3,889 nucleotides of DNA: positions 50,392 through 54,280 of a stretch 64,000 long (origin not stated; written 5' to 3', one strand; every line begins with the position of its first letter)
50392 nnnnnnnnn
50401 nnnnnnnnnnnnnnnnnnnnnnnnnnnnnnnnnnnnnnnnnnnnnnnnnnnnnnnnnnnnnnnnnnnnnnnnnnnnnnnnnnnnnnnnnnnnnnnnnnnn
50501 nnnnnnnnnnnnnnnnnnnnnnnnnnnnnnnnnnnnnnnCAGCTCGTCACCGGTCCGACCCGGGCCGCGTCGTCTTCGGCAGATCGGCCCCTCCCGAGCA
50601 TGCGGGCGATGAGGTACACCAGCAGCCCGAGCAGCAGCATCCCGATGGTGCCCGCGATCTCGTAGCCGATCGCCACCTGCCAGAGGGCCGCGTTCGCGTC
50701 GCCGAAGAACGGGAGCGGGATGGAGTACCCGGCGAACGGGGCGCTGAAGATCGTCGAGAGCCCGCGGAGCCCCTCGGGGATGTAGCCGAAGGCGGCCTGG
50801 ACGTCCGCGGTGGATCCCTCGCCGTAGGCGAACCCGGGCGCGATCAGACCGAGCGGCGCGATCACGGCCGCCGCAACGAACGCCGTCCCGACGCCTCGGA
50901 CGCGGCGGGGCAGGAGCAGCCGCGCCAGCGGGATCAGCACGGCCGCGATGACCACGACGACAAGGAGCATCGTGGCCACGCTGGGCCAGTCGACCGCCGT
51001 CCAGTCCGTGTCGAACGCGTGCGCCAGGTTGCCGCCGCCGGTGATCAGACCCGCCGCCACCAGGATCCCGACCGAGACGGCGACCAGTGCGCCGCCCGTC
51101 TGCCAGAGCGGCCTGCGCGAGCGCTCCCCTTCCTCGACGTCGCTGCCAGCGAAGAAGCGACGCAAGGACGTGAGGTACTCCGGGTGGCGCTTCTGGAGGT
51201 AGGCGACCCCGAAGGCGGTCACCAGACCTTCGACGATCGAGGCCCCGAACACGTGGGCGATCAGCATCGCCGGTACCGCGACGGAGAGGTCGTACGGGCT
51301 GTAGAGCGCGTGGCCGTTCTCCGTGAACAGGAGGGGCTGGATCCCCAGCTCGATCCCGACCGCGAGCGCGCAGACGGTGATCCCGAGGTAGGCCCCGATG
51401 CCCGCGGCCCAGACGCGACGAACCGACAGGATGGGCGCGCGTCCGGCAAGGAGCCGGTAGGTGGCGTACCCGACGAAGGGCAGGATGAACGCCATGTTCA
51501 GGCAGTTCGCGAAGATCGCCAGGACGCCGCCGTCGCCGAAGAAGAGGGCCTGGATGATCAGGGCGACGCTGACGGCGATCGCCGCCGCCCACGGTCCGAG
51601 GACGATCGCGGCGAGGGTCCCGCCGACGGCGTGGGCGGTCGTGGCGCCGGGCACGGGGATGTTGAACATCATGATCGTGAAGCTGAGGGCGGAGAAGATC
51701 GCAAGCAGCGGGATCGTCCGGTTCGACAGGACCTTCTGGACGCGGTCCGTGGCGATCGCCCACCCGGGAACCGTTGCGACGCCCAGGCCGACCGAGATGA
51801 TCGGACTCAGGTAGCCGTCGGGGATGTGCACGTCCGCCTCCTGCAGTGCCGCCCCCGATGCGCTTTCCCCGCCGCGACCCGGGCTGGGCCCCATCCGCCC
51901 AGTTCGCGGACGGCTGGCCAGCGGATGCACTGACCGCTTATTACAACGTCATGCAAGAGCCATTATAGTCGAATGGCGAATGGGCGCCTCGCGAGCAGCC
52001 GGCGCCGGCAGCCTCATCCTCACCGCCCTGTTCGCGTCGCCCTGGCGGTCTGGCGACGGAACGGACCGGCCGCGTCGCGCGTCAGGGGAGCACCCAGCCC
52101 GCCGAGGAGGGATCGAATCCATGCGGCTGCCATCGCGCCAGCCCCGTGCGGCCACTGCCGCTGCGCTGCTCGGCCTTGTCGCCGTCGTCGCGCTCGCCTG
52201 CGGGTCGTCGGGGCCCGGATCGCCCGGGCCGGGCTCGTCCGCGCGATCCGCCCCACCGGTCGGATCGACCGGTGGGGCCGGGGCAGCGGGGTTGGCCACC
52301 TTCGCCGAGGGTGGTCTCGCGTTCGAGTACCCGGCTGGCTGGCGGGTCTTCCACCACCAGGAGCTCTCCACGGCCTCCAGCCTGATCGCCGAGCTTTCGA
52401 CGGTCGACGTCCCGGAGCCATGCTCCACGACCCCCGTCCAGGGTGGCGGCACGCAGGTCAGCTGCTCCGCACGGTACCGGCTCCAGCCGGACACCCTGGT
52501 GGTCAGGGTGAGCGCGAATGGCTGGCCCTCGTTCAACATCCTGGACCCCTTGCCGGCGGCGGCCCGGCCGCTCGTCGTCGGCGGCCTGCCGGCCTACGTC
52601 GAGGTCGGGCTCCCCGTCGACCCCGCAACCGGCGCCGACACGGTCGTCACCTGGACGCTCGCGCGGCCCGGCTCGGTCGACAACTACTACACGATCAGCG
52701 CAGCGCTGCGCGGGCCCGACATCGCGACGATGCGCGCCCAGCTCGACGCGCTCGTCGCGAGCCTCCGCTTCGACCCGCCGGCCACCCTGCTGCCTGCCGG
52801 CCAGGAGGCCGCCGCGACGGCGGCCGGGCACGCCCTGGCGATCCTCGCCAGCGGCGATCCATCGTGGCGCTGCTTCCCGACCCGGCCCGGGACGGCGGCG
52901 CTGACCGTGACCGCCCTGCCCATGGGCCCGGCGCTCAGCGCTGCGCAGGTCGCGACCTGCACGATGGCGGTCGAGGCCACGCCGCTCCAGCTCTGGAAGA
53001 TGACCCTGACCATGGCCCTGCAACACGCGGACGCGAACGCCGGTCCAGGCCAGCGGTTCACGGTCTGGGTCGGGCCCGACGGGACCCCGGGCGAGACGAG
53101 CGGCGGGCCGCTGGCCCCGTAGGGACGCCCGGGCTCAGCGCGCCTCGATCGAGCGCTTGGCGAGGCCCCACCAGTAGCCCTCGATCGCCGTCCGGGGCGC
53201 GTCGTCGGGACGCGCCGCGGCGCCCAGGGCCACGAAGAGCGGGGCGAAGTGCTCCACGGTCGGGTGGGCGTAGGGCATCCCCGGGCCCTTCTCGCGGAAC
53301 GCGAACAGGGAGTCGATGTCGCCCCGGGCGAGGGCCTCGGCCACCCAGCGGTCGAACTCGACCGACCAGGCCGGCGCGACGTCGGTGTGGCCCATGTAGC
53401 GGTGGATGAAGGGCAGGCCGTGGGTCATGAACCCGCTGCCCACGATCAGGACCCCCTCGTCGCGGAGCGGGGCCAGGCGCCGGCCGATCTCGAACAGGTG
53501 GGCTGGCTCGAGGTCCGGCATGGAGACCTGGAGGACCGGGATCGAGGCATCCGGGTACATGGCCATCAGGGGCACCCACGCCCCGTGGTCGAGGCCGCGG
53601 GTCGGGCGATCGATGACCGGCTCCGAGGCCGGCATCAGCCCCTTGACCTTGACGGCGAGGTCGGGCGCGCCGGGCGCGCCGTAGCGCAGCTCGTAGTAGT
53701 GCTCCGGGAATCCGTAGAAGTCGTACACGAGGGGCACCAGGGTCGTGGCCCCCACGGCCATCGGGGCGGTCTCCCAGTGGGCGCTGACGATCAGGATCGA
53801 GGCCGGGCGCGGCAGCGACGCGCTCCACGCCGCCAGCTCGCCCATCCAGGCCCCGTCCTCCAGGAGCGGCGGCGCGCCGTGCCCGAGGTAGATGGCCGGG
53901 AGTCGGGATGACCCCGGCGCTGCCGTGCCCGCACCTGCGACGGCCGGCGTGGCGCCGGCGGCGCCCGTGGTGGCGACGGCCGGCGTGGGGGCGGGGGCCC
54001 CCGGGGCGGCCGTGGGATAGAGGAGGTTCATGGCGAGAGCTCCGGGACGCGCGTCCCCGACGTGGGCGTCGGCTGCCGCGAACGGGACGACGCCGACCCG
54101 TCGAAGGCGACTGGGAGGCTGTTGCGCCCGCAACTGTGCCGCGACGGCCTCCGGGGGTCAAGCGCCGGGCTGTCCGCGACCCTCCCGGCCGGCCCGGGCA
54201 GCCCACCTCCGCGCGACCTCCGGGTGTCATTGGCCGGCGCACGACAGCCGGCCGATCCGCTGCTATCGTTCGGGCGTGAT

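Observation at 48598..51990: ECF-type nickel/cobalt uptake operon with a His-rich ATPase tail and a truncated Fur-family gene as last cistron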

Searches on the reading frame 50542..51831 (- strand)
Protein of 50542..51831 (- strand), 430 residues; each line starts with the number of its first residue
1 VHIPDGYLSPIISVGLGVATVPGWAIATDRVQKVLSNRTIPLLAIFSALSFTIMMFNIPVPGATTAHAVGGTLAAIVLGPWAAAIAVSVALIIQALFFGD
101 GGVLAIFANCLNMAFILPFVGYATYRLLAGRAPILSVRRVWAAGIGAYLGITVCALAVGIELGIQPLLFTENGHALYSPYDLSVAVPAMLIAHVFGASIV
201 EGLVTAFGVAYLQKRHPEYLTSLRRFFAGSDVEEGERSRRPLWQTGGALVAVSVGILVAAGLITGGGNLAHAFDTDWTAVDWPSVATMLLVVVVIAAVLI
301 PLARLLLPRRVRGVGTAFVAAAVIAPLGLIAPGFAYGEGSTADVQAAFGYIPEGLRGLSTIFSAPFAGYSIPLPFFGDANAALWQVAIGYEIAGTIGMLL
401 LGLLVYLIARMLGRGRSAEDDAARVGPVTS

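Call 8: search_protein_families(library=pfam, proteins=[window:50542-51831:-], max_evalue=0.01)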
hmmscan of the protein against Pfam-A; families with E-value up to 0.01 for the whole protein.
window:50542-51831:- (430 aa): 2 families
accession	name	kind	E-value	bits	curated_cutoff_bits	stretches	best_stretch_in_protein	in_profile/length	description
PF01891.21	CbiM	-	6.3e-55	186.6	23.1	1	2-218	1-204/205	Cobalt uptake substrate-specific transmembrane region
PF12822.12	ECF_trnsprt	-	0.00079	19.9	30.7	1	40-210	3-162/169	ECF transporter, substrate-specific component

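Call 9: search_protein_families(library=ncbifam, proteins=[window:50542-51831:-], max_evalue=0.01)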
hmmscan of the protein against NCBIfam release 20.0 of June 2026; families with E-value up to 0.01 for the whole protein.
window:50542-51831:- (430 aa): 10 families
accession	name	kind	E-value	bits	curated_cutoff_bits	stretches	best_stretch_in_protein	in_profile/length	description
NF005598.0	PRK07331.1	equivalog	6.6e-97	324.8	401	2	1-257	1-248/323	cobalt transporter CbiM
NF008873.0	PRK11909.1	equivalog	1.2e-87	293.5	225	1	1-220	1-217/230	cobalt transporter CbiM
NF004902.0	PRK06265.1-1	equivalog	4.4e-32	111.5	219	1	1-223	1-206/213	cobalt transporter CbiM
NF006184.0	PRK08319.1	equivalog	2.8e-21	76.1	180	1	1-224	1-216/224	energy-coupling factor ABC transporter permease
NF004905.0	PRK06265.1-5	equivalog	4.7e-18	66.1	173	1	1-222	1-199/205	cobalt transporter CbiM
TIGR00123.1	cbiM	equivalog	4.1e-14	53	184.15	1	1-219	1-211/214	cobalt ECF transporter S component CbiM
NF004903.0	PRK06265.1-3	equivalog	4.1e-14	52.5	193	1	1-222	2-200/211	cobalt transporter CbiM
NF004909.0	PRK06265.2-5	equivalog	3.1e-11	43.7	172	1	1-115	1-109/196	cobalt transporter CbiM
NF004908.0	PRK06265.2-3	equivalog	3.2e-10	40.3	205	1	1-224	1-201/211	cobalt transporter CbiM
NF004907.0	PRK06265.2-2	subfamily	1.7e-09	37.6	200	1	1-221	21-218/221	cobalt transporter CbiM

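Call 19: find_related_loci(query=window:50542-51831:-, collection=genome_contigs, flank=6000)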
Query window:50542-51831:- (430 aa) in genome_contigs; peptide patterns used: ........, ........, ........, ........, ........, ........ (x = any residue, [..] = any of these).
263 stretches matched a pattern; 171 encode a relative of the query (tblastn E <= 1e-3); the best 80 are kept; 80 distinct loci.
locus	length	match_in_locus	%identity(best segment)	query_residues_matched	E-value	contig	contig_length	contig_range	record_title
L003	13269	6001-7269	76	1-422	0e+0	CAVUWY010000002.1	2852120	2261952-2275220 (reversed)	MAG: uncultured Chloroflexia bacterium isolate MFD06435.bin.2.45 genome assembly, contig: contig_37824, whole genome sho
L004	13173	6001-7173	80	1-391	0e+0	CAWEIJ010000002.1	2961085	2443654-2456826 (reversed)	MAG: uncultured Chloroflexia bacterium isolate MFD06435.bin.2.178 genome assembly, contig: contig_19661, whole genome sh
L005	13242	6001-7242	77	1-414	0e+0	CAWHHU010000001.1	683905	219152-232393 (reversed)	MAG: uncultured Chloroflexia bacterium isolate MFD01721.bin.1.363 genome assembly, contig: contig_15282, whole genome sh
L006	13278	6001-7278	76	1-426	0e+0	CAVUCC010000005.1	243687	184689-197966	MAG: uncultured Chloroflexia bacterium isolate MFD02923.bin.2.55 genome assembly, contig: contig_23693, whole genome sho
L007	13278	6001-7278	75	1-425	0e+0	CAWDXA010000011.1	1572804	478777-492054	MAG: uncultured Chloroflexia bacterium isolate MFD05942.bin.2.254 genome assembly, contig: contig_7535, whole genome sho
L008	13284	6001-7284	73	1-412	0e+0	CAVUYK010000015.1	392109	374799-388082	MAG: Terriglobales bacterium isolate MFD05942.bin.2.68 genome assembly, contig: contig_30056, whole genome shotgun seque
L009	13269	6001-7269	70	1-427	0e+0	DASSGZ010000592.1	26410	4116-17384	MAG TPA_asm: Chloroflexia bacterium isolate SMAG_U1046 k141_956771, whole genome shotgun sequence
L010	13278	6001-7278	74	1-426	0e+0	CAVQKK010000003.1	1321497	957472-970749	MAG: uncultured Chloroflexia bacterium isolate MFD02416.bin.1.295 genome assembly, contig: contig_1576, whole genome sho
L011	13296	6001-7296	71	1-421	0e+0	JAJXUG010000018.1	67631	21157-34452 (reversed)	MAG: Chloroflexi bacterium isolate BP4.bin83 NODE_352_length_67631_cov_4.543064, whole genome shotgun sequence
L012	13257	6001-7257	73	1-420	0e+0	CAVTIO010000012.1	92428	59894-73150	MAG: uncultured Chloroflexia bacterium isolate MFD05684.bin.2.188 genome assembly, contig: contig_99318, whole genome sh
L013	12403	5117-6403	71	1-420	0e+0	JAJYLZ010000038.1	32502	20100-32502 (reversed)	MAG: Chloroflexi bacterium isolate DBS2-1.bin9 NODE_2272_length_32502_cov_2.708015, whole genome shotgun sequence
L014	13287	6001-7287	71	1-420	0e+0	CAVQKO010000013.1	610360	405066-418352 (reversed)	MAG: uncultured Chloroflexia bacterium isolate MFD02416.bin.1.313 genome assembly, contig: contig_7630, whole genome sho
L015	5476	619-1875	72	1-419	0e+0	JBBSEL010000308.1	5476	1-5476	MAG: Chloroflexia bacterium isolate LS1_sbin.44 LS1_sbin.44_K_340484_L_5476_cov_11.0000, whole genome shotgun sequence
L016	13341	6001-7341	72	1-426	0e+0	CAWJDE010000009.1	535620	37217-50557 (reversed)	MAG: uncultured Chloroflexia bacterium isolate MFD04944.bin.1.58 genome assembly, contig: contig_43738, whole genome sho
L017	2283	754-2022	69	1-427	0e+0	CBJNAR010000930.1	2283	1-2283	MAG TPA_asm: uncultured bacterium isolate SRR28262197_binner13_Refined_11 genome assembly, contig: ERZ27336831.20506, wh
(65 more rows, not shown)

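Call 47: search_solved_structures(query=window:50542-51831:-, max_evalue=0.001, show_alignments=2)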
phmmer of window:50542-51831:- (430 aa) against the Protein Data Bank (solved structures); distinct sequences matched with E-value up to 0.001: 3.
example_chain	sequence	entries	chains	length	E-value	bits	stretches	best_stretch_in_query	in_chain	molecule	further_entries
4m58_A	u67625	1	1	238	6.7e-68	233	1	1-220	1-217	Cobalamin biosynthesis protein CbiM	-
4m5b_A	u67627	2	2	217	2.6e-66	227.7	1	1-217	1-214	Cobalamin biosynthesis protein CbiM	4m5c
5x3x_M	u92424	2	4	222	5.4e-12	48.8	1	1-159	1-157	Cobalt transport protein CbiM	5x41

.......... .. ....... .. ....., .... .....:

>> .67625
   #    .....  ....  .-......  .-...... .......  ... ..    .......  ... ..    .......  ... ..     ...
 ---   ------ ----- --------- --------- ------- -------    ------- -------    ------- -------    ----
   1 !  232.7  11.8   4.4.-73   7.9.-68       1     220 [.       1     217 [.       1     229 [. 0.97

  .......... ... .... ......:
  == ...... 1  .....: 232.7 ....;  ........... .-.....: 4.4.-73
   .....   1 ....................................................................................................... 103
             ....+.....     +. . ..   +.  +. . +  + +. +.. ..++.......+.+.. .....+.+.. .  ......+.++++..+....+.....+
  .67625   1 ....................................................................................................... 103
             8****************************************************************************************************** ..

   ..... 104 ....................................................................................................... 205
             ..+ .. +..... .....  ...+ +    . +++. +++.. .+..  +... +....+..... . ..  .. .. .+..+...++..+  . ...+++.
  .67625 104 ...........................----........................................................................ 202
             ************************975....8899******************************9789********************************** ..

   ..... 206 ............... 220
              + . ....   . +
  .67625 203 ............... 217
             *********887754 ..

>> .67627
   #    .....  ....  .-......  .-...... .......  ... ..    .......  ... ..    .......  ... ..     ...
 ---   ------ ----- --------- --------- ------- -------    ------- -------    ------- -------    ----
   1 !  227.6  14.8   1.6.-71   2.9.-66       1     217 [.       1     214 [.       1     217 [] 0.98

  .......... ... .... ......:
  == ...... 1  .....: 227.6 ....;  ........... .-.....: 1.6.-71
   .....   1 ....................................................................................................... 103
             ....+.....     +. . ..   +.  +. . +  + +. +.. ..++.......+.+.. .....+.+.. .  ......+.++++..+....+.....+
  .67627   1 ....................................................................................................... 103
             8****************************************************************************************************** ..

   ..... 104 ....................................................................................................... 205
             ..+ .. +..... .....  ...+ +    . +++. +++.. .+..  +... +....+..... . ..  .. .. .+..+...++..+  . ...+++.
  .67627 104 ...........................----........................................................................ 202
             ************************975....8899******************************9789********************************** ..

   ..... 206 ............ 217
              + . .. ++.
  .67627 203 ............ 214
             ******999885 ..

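Call 86: search_protein_families(library=pfam, proteins=[L004:9102-9638:+], max_evalue=0.00001)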
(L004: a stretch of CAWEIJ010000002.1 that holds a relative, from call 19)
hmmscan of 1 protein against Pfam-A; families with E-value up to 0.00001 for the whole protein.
L004:9102-9638:+ (179 aa): 1 family
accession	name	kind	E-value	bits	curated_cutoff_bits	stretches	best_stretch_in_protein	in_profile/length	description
PF01327.26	Pep_deformylase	-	5.6e-40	136.9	22.8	1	6-149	1-152/156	Polypeptide deformylase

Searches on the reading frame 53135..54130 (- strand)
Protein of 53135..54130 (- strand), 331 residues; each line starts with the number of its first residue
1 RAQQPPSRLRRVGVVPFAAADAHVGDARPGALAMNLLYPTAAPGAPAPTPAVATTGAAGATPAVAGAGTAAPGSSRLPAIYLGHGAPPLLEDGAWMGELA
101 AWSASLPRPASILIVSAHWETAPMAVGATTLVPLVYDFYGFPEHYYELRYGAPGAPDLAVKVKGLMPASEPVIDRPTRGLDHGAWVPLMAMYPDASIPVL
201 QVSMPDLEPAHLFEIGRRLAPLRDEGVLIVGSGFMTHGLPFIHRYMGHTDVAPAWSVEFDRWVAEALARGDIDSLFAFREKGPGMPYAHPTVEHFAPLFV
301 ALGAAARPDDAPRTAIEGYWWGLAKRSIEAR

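Call 83: search_protein_families(library=pfam, proteins=[window:53135-54130:-], max_evalue=0.00001)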
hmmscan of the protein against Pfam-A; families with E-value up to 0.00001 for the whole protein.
window:53135-54130:- (331 aa): 1 family
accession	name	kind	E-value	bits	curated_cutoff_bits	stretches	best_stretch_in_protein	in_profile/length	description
PF02900.23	LigB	-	8.6e-30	104.2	26.3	1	100-306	35-245/269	Catalytic LigB subunit of aromatic ring-opening dioxygenase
